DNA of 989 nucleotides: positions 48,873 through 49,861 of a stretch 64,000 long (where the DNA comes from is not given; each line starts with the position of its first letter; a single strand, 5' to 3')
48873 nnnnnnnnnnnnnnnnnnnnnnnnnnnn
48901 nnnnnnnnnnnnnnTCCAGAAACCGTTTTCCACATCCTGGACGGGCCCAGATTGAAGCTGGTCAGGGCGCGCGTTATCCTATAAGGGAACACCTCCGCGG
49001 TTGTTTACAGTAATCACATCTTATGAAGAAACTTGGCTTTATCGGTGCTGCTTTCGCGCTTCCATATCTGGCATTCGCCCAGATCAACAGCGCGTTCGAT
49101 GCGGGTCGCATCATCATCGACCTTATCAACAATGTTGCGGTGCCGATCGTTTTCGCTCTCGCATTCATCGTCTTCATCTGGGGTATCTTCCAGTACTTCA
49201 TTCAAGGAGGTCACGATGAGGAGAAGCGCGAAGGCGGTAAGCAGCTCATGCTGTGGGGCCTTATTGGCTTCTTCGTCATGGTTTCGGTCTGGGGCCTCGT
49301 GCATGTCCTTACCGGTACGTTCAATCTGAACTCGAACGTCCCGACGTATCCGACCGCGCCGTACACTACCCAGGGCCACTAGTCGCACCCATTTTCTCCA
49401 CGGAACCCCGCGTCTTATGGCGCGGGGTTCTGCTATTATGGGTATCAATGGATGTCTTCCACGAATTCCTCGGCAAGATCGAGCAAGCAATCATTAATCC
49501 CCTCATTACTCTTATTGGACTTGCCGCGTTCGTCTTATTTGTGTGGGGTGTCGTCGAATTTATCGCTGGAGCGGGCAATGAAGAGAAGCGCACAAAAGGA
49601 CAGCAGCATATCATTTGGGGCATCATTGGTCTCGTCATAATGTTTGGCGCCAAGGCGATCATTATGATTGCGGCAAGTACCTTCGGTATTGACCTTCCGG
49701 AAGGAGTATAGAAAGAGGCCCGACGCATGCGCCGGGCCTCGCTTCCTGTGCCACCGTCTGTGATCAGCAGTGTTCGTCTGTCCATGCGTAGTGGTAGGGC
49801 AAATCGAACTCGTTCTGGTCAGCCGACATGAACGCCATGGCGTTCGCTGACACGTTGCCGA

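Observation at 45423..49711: Operon-like cluster: methyltransferase + solute-binding-like protein + five tandem paralogous small secreted two-helix pilin-like proteins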

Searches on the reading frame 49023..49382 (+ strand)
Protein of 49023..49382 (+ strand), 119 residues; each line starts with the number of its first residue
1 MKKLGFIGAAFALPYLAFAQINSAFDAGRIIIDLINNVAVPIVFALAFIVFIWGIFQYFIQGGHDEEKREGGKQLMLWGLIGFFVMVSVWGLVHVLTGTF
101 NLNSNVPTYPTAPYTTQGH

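Call 3: search_protein_families(library=pfam, proteins=[window:49023-49382:+], max_evalue=1)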
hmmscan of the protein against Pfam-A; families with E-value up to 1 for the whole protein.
window:49023-49382:+ (119 aa): 5 families
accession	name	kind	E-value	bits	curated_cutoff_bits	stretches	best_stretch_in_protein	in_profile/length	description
PF18895.5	T4SS_pilin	-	1.1e-11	45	26.6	1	33-96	10-71/71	Type IV secretion system pilin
PF18920.5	DUF5671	-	0.0036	17.6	28.4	1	7-101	13-107/132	Domain of unknown function (DUF5671)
PF10951.13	DUF2776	-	0.014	15.2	26.1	1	42-110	229-295/348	Protein of unknown function (DUF2776)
PF04341.17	DUF485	-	0.05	14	28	1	9-59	22-71/88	Protein of unknown function, DUF485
PF03994.20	DUF350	-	0.063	13.8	26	1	36-104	42-105/133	Domain of Unknown Function (DUF350)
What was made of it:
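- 49023..49382 (+): P4: minimal pilin (leader, two helices, short Pro/Thr tail) and the most conserved paralog. It is the candidate major subunit. PF18895 at 45.0 bits (call 3).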

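Call 4: search_protein_families(library=ncbifam, proteins=[window:49023-49382:+], max_evalue=1)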
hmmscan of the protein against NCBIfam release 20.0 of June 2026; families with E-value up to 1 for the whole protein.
window:49023-49382:+ (119 aa): 4 families
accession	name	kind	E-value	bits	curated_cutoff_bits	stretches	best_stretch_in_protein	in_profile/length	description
NF045849.1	ICE_MMCAP2_0565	equivalog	3.6e-08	33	40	1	30-99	8-79/80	Mbov_0395 family pilin-like conjugal transfer protein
TIGR00946.1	2a69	subfamily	0.061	12.4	246.05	1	9-62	43-97/336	auxin efflux carrier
TIGR03943.1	TIGR03943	equivalog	0.14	11.5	88.8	1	33-93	7-74/221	TIGR03943 family putative permease subunit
TIGR03758.1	conj_TIGR03758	hypoth_equivalog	1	9.6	42.7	0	23-59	6-43/76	TIGR03758 family integrating conjugative element protein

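Call 43: find_homologous_proteins(query=window:49023-49382:+, max_evalue=0.001)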
Query window:49023-49382:+ (119 aa): 827 proteins with E <= 0.001 among 830 candidates; the best 120 are listed.
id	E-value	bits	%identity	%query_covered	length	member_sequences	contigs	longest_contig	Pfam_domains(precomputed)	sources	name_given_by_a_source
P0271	1.1e-73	263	100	100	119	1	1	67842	PF18895.6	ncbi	ncbi:MAG: pilin [Bacillota bacterium]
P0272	1.0e-62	227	84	100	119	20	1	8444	PF18895.6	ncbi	-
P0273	2.1e-62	226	84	100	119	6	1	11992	PF18895.6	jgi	jgi:NADH:ubiquinone oxidoreductase subunit 2 (subunit N)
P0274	7.2e-62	225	85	100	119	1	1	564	PF18895.6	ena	-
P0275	3.1e-61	223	85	100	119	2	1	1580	PF18895.6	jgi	jgi:NADH:ubiquinone oxidoreductase subunit 2 (subunit N)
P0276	1.2e-59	217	80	100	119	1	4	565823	PF18895.6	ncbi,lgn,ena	ncbi:MAG: pilin [Patescibacteria group bacterium]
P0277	2.4e-59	216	81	99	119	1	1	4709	PF18895.6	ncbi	-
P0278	9.5e-59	215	81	99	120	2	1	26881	PF18895.6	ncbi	-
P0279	1.8e-58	214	82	100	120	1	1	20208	PF18895.6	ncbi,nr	ncbi:MAG: protein of unknown function with transrane region [Parcubacteria group bacterium]|nr:prote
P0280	7.2e-58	212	80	100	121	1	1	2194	PF18895.6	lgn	-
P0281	1.4e-57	211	80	99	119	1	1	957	PF18895.6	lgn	-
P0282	1.6e-57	211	82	100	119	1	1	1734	PF18895.6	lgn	-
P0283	1.7e-56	207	83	97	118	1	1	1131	PF18895.6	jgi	jgi:NADH:ubiquinone oxidoreductase subunit 2 (subunit N)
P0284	3.9e-56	206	79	100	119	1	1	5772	PF18895.6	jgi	jgi:hypothetical protein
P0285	7.2e-56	205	77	99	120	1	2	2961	PF18895.6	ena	-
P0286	1.1e-55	205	78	97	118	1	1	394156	PF18895.6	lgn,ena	-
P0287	1.2e-55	205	77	100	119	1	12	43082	PF18895.6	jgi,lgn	jgi:NADH:ubiquinone oxidoreductase subunit 2 (subunit N)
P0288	2.4e-55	204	78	100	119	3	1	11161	PF18895.6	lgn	-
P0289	4.6e-55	203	79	99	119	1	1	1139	PF18895.6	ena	-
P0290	6.6e-55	202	79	97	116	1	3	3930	PF18895.6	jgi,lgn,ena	-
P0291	1.2e-53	198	76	99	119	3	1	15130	PF18895.6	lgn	-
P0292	4.8e-53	196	75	100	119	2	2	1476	PF18895.6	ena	-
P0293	5.0e-53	196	77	100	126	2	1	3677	PF18895.6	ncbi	-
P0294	5.1e-53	196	73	100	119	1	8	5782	PF18895.6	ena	-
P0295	9.4e-53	195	76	100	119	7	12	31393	PF18895.6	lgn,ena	-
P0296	1.0e-52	195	70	99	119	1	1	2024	PF18895.6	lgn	-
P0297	1.1e-52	195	73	98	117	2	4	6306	PF18895.6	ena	-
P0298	3.1e-51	190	69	100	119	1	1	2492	PF18895.6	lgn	-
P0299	3.3e-51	190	73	100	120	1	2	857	PF18895.6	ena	-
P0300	1.4e-50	188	71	100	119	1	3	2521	PF18895.6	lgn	-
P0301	1.8e-50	188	74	95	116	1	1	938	PF18895.6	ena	-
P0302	2.2e-50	188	72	100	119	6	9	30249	PF18895.6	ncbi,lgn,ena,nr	ncbi:MAG: hypothetical protein KA104_01550 [Candidatus Pacebacteria bacterium]|nr:hypothetical prote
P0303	3.5e-50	187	73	99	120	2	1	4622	PF18895.6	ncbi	-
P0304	3.8e-50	187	77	97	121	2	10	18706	PF18895.6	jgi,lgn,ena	jgi:hypothetical protein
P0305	4.0e-50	187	73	100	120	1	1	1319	PF18895.6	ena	-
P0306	2.5e-49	184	70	95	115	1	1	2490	PF18895.6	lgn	-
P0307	3.2e-49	184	75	95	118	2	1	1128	PF18895.6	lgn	-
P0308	4.0e-49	183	71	100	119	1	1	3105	PF18895.6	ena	-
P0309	2.1e-48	181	70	99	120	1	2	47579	PF18895.6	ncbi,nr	ncbi:MAG: hypothetical protein KGI41_00155 [Patescibacteria group bacterium]|nr:hypothetical protein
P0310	2.7e-48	181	69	100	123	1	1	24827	PF18895.6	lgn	-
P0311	1.3e-47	179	71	98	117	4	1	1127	PF18895.6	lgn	-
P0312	2.7e-47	178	69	98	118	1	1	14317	PF18895.6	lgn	-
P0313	2.8e-47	178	69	98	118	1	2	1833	PF18895.6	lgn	-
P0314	3.2e-47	177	70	98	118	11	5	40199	PF18895.6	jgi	-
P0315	3.6e-47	177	70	95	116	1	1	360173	PF18895.6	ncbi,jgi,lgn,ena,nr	ncbi:MAG TPA: pilin [Candidatus Paceibacterota bacterium]|nr:pilin [Candidatus Paceibacterota bacter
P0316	5.0e-47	177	72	98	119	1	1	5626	PF18895.6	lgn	-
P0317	7.1e-47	176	69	97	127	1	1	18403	PF18895.6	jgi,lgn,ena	-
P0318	8.3e-47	176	70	95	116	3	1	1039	PF18895.6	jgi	-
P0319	1.1e-46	176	71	97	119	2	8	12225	PF18895.6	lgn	-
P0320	1.2e-46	175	70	95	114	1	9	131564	PF18895.6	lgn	-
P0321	1.4e-46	175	68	98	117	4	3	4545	PF18895.6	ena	-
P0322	2.9e-46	174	68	97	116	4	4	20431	PF18895.6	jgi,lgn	-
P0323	5.4e-46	173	70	95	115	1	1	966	PF18895.6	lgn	-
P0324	6.9e-46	173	69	100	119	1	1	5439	PF18895.6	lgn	-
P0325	7.7e-46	173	73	95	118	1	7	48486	PF18895.6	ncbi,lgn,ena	-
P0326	8.4e-46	173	68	100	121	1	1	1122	PF18895.6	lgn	-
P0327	1.6e-45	172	68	95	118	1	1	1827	PF18895.6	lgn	-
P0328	1.9e-45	172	73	95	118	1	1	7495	PF18895.6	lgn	-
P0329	2.9e-45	171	67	100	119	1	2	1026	PF18895.6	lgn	-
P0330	4.2e-45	170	65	100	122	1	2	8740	PF18895.6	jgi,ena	jgi:hypothetical protein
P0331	4.8e-45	170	67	95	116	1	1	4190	PF18895.6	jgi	jgi:hypothetical protein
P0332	6.1e-45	170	67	97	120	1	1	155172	PF18895.6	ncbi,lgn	-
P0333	6.8e-45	170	68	98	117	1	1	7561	PF18895.6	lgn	-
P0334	6.9e-45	170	66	97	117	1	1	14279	PF18895.6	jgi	jgi:fumarate reductase subunit D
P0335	8.2e-45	170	67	97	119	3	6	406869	PF18895.6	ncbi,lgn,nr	ncbi:pilin [Patescibacteria group bacterium]|nr:pilin [Patescibacteria group bacterium] MBU1500798.1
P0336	8.3e-45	170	70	97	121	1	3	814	PF18895.6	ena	-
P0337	8.9e-45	169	66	97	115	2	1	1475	PF18895.6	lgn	-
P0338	9.1e-45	169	72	95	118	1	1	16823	PF18895.6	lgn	-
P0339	1.3e-44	169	71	95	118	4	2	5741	PF18895.6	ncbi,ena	-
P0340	1.9e-44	168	65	100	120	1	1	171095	PF18895.6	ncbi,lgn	-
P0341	1.9e-44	168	65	97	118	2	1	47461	PF18895.6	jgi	-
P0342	2.7e-44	168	69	97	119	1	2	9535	PF18895.6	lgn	-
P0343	3.0e-44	168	71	97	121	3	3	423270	PF18895.6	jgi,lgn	jgi:hypothetical protein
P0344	3.2e-44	168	65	95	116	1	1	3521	PF18895.6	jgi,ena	-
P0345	3.4e-44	168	70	95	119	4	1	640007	PF18895.6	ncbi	ncbi:MAG: hypothetical protein V4681_02015 [Patescibacteria group bacterium]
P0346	4.1e-44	167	65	95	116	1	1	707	PF18895.6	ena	-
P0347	4.3e-44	167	70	95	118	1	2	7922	PF18895.6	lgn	-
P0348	5.8e-44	167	70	96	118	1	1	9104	PF18895.6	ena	-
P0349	6.5e-44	167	70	95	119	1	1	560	PF18895.6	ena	-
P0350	6.9e-44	167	67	95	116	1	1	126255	PF18895.6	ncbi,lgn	-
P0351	7.8e-44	166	67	100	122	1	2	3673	PF18895.6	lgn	-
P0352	9.9e-44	166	65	95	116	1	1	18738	PF18895.6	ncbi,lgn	-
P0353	1.2e-43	166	67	98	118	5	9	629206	PF18895.6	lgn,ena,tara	tara:strand:- start:233126 stop:233482 length:357 start_codon:yes stop_codon:yes gene_type:complete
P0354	1.2e-43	166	68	95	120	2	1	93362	PF18895.6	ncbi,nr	ncbi:MAG TPA: pilin [Candidatus Paceibacterota bacterium]|nr:pilin [Candidatus Paceibacterota bacter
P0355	1.6e-43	165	66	95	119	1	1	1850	PF18895.6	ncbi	-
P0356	1.8e-43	165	67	95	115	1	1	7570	PF18895.6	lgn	-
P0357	2.3e-43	165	69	95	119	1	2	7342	PF18895.6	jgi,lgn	jgi:hypothetical protein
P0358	2.4e-43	165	66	95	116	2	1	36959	PF18895.6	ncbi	-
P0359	2.5e-43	165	69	97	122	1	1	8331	PF18895.6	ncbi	-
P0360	2.8e-43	165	67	79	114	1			PF18895.6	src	-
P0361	3.1e-43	164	65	97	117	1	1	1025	PF18895.6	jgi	jgi:hypothetical protein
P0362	3.5e-43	164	68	95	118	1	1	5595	PF18895.6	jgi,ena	-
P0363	3.7e-43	164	64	95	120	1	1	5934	PF18895.6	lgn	-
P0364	3.9e-43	164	67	95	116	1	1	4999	PF18895.6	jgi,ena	-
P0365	5.8e-43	164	67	95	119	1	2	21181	PF18895.6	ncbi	-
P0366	6.0e-43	164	64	95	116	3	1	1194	PF18895.6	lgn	-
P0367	7.0e-43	163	65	97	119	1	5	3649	PF18895.6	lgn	-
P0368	7.2e-43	163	67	95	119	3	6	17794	PF18895.6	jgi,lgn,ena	jgi:predicted PurR-regulated permease PerM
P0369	7.5e-43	163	65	95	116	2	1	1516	PF18895.6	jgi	jgi:NADH:ubiquinone oxidoreductase subunit 2 (subunit N)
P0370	9.4e-43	163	64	98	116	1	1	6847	PF18895.6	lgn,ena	-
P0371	1.3e-42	162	63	98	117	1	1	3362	PF18895.6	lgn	-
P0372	1.5e-42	162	68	92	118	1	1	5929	PF18895.6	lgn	-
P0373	1.6e-42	162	65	95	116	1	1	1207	PF18895.6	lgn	-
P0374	1.7e-42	162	64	97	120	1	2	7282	PF18895.6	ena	-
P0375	1.7e-42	162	65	95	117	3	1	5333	PF18895.6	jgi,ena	-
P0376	1.8e-42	162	65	97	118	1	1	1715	PF18895.6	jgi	-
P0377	2.1e-42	162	65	97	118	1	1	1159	PF18895.6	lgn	-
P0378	2.7e-42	161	68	97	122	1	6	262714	PF18895.6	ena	-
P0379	3.0e-42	161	66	98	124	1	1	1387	PF18895.6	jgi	jgi:NADH:ubiquinone oxidoreductase subunit 2 (subunit N)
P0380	3.2e-42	161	69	96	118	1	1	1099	PF18895.6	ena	-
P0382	5.6e-42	160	68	91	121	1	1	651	PF18895.6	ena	-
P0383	5.7e-42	160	68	97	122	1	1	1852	PF18895.6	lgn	-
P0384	6.4e-42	160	67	95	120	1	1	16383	PF18895.6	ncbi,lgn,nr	ncbi:MAG TPA: pilin [Candidatus Paceibacterota bacterium]|nr:pilin [Candidatus Paceibacterota bacter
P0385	7.3e-42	160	65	95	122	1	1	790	PF18895.6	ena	-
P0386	7.5e-42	160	65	95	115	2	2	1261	PF18895.6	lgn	-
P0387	8.7e-42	160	66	96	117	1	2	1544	PF18895.6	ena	-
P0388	8.7e-42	160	64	94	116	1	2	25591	PF18895.6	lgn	-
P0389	8.8e-42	160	66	97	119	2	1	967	PF18895.6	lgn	-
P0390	9.3e-42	160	65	99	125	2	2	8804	PF18895.6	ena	-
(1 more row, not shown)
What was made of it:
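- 49023..49382 (+): NCBI names it 'pilin' (call 43).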

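Call 55: predict_structure(alignment_id=A3)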
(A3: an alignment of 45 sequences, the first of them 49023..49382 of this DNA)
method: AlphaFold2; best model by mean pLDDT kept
length: 119 residues; sequences in the alignment: 45
mean_pLDDT: 78.0   pTM: 0.53
mean pLDDT of the five models: 78.0, 74.6, 71.7, 71.4, 70.7
residues with pLDDT >= 90: 24; 70-90: 61; 50-70: 32; < 50: 2
segments of 3 or more residues with pLDDT < 50: none
pLDDT, mean of each block of 10 residues (from residue 1): 70 70 70 83 90 90 84 90 90 81 58 58
secondary structure, 60 per line:
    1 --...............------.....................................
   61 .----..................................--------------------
elements in order: H3-17 H24-61 H66-99
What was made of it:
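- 49023..49382 (+): The AlphaFold2 model shows a helical hairpin, helices 24-61 and 66-99, pLDDT 78 (call 55).
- On Pfam PF18895 (T4SS_pilin): The P4 AlphaFold2 model has helices 3-17 (leader), 24-61 and 66-99 (call 55).
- The P4 AlphaFold2 model is a leader helix plus a two-helix hairpin (call 55).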

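Call 58: fold_search(model_id=the predicted structure, library=pdb)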
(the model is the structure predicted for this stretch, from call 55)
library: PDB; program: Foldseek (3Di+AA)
matches with E <= 10: 73; with E <= 0.001: 0
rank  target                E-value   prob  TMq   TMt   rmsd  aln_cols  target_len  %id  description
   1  6cnn_A                1.5e+00  0.44  0.45  0.16  12.1       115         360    8  Cryo-EM structure of the human SK4/calmodulin channel complex in the Ca2+ bound state I (released 2018-05-02)
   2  5n9j_Z                1.5e+00  0.30  0.38  0.38   7.3        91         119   14  Core Mediator of transcriptional regulation (released 2017-05-17)
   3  9vub_A                2.1e+00  0.66  0.55  0.19  10.8       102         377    9  channel C complex with 3 (released 2026-03-11)
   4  5dwk_B                2.2e+00  0.16  0.32  0.34  14.2       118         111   15  Diacylglycerol Kinase solved by multi crystal multi orientation native SAD (released 2016-03-23)
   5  9vub_C                2.8e+00  0.54  0.55  0.19  11.1       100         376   12  channel C complex with 3 (released 2026-03-11)
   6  6t5a_A                2.8e+00  0.10  0.25  0.28   6.7        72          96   12  Crystal structure of herpes simplex virus 1 pUL7:pUL51 complex (released 2020-05-20)
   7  2uuh                  3.0e+00  0.66  0.42  0.34   5.1        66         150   18  Crystal structure of Human Leukotriene C4 Synthase in complex with substrate glutathione (released 2007-07-17)
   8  4ntb                  3.8e+00  0.69  0.42  0.35   2.0        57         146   23  Mus Musculus LTC4 synthase in GSH complex form (released 2015-01-14)
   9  6ssw_B                3.8e+00  0.15  0.38  0.33  19.1       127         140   16  Crystal structure of Human Microsomal Glutathione S-Transferase 2 in complex with an Inhibitor Glutathione sulfonic ac (released 2021-02-03)
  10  2pno_A                4.0e+00  0.66  0.42  0.35   2.0        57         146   18  Crystal structure of human leukotriene C4 synthase (released 2007-08-07)
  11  3ze3_A                4.0e+00  0.20  0.39  0.40  14.5       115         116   13  Crystal structure of the integral membrane diacylglycerol kinase - delta7 (released 2013-05-22)
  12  7ajq_A                4.0e+00  0.11  0.33  0.19  13.3       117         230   15  cryo-EM structure of ExbBD from Serratia Marcescens (released 2021-10-06)
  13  3b29                  4.3e+00  0.66  0.42  0.36   2.0        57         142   18  Human leukotriene C4 synthase in complex with dodecyl-beta-D-selenomaltoside (released 2011-12-14)
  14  6ssw_A                4.3e+00  0.15  0.38  0.34  16.9       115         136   17  Crystal structure of Human Microsomal Glutathione S-Transferase 2 in complex with an Inhibitor Glutathione sulfonic ac (released 2021-02-03)
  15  5u0p_V                4.3e+00  0.13  0.36  0.36   8.6        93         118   13  Cryo-EM structure of the transcriptional Mediator (released 2017-03-08)
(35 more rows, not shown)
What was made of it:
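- Tried and rejected: A helical hairpin is too simple for this search to be informative (call 58).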

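Call 59: search_solved_structures(query=A3, max_evalue=10)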
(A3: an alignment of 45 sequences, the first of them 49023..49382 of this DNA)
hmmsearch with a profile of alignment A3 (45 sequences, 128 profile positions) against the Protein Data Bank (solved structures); distinct sequences matched with E-value up to 10: 9.
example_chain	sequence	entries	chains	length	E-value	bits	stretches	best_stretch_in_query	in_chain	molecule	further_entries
9hmf_O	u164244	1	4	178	0.16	14.9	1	71-123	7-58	Flagellar protein FliL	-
7cfu_F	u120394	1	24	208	1.1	12.3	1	71-118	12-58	DNA/pantothenate metabolism flavoprotein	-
8yq6_E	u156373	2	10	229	1.4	12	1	14-103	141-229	de novo designed ion channel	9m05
8yq5_E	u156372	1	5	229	1.6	11.8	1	13-103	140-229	de novo designed ion channel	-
6uz8_A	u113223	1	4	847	4.3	10.4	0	40-90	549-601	Short transient receptor potential channel 6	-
6uza_A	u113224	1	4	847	4.3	10.4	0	40-90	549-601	Short transient receptor potential channel 6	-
6cv9_A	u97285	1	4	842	4.5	10.3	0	40-90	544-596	Short transient receptor potential channel 6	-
5yx9_A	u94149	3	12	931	6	9.9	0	40-90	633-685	Short transient receptor potential channel 6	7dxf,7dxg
7a6u_A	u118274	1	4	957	6.3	9.8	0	40-90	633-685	Short transient receptor potential channel 6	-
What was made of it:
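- Structure and sequence searches of P4 against solved pilins found nothing (calls 58, 59).
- Tried and rejected: A profile search of the pilin alignment against PDB sequences found no pilin (call 59).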

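Call 86: search_protein_families(library=phrogs, proteins=[window:49023-49382:+], max_evalue=0.01)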
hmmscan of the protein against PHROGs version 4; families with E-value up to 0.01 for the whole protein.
window:49023-49382:+ (119 aa): 1 family
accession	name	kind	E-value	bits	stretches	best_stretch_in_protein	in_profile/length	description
phrog_9281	-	head and packaging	0.0007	20.9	1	6-55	26-75/84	head protein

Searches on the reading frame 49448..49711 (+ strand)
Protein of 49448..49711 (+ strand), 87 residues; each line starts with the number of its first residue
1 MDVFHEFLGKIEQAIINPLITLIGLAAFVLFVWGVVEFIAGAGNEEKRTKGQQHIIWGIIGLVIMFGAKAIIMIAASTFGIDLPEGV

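Call 3: search_protein_families(library=pfam, proteins=[window:49448-49711:+], max_evalue=1)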
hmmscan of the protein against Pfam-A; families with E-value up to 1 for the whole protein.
window:49448-49711:+ (87 aa): 13 families
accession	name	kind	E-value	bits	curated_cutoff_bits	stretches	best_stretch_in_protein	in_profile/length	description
PF18895.5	T4SS_pilin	-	9.8e-10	38.8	26.6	1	10-72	7-68/71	Type IV secretion system pilin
PF03729.18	DUF308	-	0.00077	20.1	25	1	19-64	18-67/73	Short repeat of unknown function (DUF308)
PF12750.12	Maff2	-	0.0042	17.3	27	1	17-75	9-67/70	Maff2 family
PF20556.3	DUF6768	-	0.0086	16.2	27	1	7-72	36-92/123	Family of unknown function (DUF6768)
PF04290.18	DctQ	-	0.009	16.4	28.3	1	1-76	50-123/132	Tripartite ATP-independent periplasmic transporters, DctQ component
PF11239.13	DUF3040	-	0.021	15.5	24.7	1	25-68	46-81/84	Protein of unknown function (DUF3040)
PF07666.16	MpPF26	-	0.067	13.7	37.2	1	21-65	13-64/75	M penetrans paralogue family 26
PF22503.1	DUF6992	-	0.08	13.6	27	1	29-66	1-43/122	Family of unknown function (DUF6992)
PF04956.18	TrbC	-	0.096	13.3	27.9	1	4-72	37-95/98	TrbC/VIRB2 pilin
PF15183.11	MRAP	-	0.11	12.9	27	1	22-55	43-76/89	Melanocortin-2 receptor accessory protein family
PF05915.17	TMEM_230_134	-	0.12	13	26.8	1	25-79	51-106/119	Transmembrane proteins 230/134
PF20990.2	DUF2207_C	-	0.34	11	33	1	14-86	139-196/247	Predicted membrane protein (DUF2207) C-terminal domain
PF00335.26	Tetraspanin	-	0.34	11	32.1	1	15-80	7-64/225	Tetraspanin family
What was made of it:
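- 49448..49711 (+): P5: 87-aa pilin without a signal peptide. The 'p5-type' is usually the last gene of the array. PF18895 at 38.8 bits; Maff2 at 0.0042; TrbC at 0.096 (call 3).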

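Call 4: search_protein_families(library=ncbifam, proteins=[window:49448-49711:+], max_evalue=1)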
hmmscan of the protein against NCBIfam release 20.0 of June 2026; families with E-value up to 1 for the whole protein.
window:49448-49711:+ (87 aa): 5 families
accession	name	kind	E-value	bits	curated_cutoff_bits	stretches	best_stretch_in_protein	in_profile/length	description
NF045849.1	ICE_MMCAP2_0565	equivalog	4.9e-07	29.3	40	1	8-78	9-79/80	Mbov_0395 family pilin-like conjugal transfer protein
NF038300.1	EPS_HpsL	equivalog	0.0019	16.8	640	1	11-74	140-204/534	hormogonium polysaccharide biosynthesis protein HpsL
NF058603.1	SCO2097_fam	equivalog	0.0063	16.9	110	1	25-76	43-86/129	SCO2097 family morphological protein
TIGR03943.1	TIGR03943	equivalog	0.017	14.5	88.8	1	9-67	3-69/221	TIGR03943 family putative permease subunit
TIGR03927.1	T7SS_EssA_Firm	equivalog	0.62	9.9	32.45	1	44-75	115-146/151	type VII secretion protein EssA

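Call 86: search_protein_families(library=phrogs, proteins=[window:49448-49711:+], max_evalue=0.01)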
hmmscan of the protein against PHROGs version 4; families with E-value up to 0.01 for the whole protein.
window:49448-49711:+ (87 aa): 0 families
